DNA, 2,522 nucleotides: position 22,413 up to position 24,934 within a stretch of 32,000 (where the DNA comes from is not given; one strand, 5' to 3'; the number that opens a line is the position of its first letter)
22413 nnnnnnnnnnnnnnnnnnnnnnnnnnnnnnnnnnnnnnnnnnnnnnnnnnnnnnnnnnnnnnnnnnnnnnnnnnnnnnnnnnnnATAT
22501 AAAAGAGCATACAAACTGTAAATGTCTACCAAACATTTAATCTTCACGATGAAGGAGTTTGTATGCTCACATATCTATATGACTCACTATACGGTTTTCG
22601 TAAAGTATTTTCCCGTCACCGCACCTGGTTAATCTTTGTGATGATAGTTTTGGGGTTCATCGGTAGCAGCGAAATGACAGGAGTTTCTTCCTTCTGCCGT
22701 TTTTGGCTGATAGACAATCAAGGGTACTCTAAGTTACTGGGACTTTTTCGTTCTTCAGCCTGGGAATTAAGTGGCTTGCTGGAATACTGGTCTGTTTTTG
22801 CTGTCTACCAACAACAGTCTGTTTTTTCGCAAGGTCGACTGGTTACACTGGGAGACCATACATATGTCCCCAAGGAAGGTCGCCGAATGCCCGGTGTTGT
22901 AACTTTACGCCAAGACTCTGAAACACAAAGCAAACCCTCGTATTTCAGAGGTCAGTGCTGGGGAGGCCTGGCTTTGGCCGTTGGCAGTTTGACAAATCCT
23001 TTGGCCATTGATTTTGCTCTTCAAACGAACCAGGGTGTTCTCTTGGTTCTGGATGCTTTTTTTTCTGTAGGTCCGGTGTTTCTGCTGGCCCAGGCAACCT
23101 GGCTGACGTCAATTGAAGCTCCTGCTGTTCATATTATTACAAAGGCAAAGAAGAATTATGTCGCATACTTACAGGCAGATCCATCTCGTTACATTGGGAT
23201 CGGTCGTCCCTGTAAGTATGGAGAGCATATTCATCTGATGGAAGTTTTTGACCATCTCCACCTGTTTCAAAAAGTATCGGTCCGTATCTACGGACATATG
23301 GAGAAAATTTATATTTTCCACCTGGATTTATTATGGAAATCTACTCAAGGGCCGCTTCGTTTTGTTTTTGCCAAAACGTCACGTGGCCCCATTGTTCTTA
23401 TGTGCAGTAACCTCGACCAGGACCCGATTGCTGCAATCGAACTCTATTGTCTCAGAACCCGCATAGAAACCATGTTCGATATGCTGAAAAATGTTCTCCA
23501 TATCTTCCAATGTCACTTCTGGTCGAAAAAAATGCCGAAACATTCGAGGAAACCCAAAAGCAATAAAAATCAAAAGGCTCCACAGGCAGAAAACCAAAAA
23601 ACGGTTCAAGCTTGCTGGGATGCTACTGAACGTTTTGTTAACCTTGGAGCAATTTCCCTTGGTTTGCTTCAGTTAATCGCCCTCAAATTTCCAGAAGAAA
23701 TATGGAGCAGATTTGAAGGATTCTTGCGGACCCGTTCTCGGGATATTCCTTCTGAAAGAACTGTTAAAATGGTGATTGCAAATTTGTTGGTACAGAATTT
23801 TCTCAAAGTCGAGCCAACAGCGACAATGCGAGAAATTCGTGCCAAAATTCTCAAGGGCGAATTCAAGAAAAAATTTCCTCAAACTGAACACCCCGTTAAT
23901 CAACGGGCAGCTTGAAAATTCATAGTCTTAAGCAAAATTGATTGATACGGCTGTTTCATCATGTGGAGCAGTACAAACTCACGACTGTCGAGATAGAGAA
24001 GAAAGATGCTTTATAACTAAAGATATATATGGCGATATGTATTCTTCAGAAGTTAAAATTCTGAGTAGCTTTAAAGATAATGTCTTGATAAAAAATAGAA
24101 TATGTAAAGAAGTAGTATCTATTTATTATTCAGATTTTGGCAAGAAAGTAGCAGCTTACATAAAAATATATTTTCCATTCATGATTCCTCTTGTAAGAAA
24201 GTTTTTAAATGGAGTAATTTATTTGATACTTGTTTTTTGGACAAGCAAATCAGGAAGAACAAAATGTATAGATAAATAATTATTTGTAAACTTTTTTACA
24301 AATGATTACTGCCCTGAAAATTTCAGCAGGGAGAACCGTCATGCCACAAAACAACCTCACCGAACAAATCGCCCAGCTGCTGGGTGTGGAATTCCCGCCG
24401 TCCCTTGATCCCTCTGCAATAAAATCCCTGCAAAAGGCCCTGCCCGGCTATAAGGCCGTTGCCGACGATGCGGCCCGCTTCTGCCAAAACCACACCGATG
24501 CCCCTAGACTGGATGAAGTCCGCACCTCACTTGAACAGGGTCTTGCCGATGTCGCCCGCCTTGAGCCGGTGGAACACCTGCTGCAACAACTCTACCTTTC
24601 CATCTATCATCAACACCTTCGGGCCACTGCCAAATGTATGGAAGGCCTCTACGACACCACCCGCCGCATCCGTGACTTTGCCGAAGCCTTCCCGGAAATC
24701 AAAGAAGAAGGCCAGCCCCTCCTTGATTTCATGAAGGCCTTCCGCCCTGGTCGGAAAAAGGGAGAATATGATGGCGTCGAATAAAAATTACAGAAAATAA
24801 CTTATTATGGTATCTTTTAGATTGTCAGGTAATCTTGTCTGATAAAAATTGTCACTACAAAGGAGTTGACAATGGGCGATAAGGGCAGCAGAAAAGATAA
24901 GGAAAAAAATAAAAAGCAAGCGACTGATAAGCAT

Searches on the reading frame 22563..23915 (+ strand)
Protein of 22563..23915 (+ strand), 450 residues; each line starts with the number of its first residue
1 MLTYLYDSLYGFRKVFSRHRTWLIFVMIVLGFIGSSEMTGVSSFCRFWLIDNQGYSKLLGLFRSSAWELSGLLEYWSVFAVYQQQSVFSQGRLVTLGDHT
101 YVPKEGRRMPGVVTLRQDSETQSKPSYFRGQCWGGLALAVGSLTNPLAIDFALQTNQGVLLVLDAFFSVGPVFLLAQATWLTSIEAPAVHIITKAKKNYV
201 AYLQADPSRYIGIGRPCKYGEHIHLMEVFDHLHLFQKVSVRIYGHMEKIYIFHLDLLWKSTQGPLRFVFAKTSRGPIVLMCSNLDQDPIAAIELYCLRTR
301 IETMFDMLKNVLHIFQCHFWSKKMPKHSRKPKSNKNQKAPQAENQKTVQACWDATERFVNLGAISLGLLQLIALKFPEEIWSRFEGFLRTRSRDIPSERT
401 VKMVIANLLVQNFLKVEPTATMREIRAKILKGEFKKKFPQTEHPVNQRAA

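Call 8: search_protein_families(library=pfam, proteins=[window:22563-23915:+], max_evalue=0.01)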
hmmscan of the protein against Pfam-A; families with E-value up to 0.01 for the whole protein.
window:22563-23915:+ (450 aa): 1 family
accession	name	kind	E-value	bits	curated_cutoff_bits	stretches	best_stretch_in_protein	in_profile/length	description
PF01609.27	DDE_Tnp_1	-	0.0069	16.6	23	0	178-318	89-180/200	Transposase DDE domain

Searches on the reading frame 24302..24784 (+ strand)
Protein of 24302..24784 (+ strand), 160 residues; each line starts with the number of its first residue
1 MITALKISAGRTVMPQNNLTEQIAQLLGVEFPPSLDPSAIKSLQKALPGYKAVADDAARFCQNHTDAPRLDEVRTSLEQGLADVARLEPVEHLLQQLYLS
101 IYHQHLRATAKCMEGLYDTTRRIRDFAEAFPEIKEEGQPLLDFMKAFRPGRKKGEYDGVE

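Call 9: search_protein_families(library=pfam, proteins=[window:24302-24784:+], max_evalue=0.01)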
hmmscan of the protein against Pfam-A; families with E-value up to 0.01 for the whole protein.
window:24302-24784:+ (160 aa): 0 families

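Call 66: search_protein_families(library=pfam, proteins=[window:24302-24784:+], max_evalue=1)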
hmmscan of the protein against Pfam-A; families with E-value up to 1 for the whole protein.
window:24302-24784:+ (160 aa): 2 families
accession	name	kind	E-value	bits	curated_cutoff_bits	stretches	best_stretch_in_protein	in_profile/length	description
PF19691.4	DUF6192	-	0.039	14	27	1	48-119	130-202/248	Family of unknown function (DUF6192)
PF20252.3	BIG2_C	-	0.15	12.6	27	1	87-126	7-46/177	BIG2 C-terminal domain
